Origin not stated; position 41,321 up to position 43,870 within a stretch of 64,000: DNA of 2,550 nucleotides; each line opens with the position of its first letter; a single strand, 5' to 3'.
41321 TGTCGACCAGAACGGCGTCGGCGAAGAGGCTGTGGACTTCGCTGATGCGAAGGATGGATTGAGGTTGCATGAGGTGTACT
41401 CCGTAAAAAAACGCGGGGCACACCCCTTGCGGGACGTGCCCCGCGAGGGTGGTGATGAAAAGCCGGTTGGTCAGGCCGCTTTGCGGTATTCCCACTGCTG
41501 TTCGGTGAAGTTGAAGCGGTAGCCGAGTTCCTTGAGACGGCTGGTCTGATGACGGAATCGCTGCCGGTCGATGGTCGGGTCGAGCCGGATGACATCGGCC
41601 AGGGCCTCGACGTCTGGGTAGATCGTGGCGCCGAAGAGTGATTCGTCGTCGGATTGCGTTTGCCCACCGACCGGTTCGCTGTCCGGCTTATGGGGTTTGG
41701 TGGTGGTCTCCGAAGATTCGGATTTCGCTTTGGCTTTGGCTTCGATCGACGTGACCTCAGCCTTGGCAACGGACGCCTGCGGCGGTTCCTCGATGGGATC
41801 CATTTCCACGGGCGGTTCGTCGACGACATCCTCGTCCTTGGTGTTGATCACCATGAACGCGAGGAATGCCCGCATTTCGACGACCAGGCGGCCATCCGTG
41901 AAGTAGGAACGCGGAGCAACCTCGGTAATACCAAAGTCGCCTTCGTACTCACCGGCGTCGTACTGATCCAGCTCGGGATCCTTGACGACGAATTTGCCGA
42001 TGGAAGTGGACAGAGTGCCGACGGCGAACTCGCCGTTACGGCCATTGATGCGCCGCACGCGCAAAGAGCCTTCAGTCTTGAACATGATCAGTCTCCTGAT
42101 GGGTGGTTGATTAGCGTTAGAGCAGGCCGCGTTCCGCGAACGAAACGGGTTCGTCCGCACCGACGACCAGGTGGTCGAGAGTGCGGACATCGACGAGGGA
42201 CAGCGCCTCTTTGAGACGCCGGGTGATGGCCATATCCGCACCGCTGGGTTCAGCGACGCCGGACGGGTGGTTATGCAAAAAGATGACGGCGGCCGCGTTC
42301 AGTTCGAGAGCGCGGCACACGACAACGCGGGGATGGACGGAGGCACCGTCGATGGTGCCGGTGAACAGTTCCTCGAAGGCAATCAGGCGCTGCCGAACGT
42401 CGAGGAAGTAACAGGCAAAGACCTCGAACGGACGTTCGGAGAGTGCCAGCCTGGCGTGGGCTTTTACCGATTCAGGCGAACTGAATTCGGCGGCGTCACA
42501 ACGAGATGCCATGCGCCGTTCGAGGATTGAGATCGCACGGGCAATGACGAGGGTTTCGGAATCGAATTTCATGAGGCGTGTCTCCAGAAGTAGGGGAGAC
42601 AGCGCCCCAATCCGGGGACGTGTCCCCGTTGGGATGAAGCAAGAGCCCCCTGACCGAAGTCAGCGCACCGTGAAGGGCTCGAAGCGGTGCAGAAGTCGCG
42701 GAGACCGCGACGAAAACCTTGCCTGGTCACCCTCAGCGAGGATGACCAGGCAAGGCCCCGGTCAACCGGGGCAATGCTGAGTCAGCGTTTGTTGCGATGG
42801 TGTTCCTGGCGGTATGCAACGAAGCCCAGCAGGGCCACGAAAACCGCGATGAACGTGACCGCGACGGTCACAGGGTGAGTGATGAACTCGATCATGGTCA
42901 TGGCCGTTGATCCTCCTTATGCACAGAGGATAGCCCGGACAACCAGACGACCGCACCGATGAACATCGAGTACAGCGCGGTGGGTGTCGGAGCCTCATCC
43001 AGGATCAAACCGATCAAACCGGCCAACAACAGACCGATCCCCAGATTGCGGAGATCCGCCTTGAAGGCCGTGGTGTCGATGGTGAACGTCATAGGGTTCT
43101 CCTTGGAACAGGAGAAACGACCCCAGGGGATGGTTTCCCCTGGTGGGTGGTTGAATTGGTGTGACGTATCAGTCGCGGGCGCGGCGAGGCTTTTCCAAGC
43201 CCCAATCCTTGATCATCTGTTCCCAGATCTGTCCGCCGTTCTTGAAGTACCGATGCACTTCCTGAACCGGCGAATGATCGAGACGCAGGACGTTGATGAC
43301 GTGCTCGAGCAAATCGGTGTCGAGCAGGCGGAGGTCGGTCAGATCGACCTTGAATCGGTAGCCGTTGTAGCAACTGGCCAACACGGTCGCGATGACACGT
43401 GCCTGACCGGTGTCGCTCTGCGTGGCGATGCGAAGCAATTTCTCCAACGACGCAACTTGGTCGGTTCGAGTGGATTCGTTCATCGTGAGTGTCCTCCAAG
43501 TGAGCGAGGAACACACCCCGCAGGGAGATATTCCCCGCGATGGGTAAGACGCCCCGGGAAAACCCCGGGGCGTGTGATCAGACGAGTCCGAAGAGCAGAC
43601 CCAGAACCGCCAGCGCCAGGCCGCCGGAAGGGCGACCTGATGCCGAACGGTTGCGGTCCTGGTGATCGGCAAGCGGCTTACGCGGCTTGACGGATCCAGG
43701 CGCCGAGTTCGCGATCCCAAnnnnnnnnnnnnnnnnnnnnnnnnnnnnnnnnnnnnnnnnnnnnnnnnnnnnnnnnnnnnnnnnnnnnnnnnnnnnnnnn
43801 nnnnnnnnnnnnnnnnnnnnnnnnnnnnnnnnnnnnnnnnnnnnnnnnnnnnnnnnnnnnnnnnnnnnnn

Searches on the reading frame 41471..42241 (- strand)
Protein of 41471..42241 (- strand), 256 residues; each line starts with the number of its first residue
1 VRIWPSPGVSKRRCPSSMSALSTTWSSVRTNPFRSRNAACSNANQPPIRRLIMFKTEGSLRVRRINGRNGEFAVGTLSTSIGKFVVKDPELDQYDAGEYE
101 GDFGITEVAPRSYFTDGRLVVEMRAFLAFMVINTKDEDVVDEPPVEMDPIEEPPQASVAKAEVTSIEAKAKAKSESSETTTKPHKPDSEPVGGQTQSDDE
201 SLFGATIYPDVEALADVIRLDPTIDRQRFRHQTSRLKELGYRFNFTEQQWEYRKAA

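Call 3: search_protein_families(library=pfam, proteins=[window:41471-42241:-], max_evalue=0.01)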
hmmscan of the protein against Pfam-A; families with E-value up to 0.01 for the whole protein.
window:41471-42241:- (256 aa): 1 family
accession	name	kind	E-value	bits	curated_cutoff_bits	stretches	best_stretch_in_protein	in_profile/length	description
PF11679.13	DUF3275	-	3.7e-50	170.9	25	1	57-251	4-200/201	Protein of unknown function (DUF3275)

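Call 4: search_protein_families(library=ncbifam, proteins=[window:41471-42241:-], max_evalue=0.01)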
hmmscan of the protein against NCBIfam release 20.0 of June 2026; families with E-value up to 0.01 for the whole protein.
window:41471-42241:- (256 aa): 0 families

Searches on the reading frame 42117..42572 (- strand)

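Call 3: search_protein_families(library=pfam, proteins=[window:42117-42572:-], max_evalue=0.01)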
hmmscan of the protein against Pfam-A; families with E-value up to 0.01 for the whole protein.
window:42117-42572:- (151 aa): 2 families
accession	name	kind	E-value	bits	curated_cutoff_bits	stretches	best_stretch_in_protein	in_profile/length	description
PF04002.20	RadC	-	5.8e-40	136.4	22.1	1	30-150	1-121/121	RadC-like JAB domain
PF14464.11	Prok-JAB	-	0.0079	16.5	25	0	80-119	54-92/114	Prokaryotic homologs of the JAB domain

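Call 4: search_protein_families(library=ncbifam, proteins=[window:42117-42572:-], max_evalue=0.01)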
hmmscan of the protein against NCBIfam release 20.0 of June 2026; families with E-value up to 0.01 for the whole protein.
window:42117-42572:- (151 aa): 2 families
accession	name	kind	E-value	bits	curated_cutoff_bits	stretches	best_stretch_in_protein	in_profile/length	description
NF000642.1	PRK00024.1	equivalog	4.3e-44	150.7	180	1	10-150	70-211/212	RadC family protein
TIGR00608.1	radc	subfamily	1.1e-37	129.9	133.85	1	13-151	78-218/218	RadC family protein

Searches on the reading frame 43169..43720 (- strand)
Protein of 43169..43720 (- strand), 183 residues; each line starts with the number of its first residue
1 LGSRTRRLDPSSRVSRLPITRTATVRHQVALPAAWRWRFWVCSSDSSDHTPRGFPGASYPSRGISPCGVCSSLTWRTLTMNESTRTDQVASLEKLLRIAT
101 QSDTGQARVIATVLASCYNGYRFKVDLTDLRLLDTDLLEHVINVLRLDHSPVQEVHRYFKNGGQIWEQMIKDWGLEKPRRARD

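Call 3: search_protein_families(library=pfam, proteins=[window:43169-43720:-], max_evalue=0.01)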
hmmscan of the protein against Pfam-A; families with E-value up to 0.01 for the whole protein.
window:43169-43720:- (183 aa): 1 family
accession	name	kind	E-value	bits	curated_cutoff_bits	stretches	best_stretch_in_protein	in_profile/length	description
PF24720.1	DUF7673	-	4.7e-27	94.3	27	1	90-174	2-85/85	Family of unknown function (DUF7673)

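Call 4: search_protein_families(library=ncbifam, proteins=[window:43169-43720:-], max_evalue=0.01)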
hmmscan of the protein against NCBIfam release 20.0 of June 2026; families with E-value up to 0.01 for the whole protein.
window:43169-43720:- (183 aa): 0 families
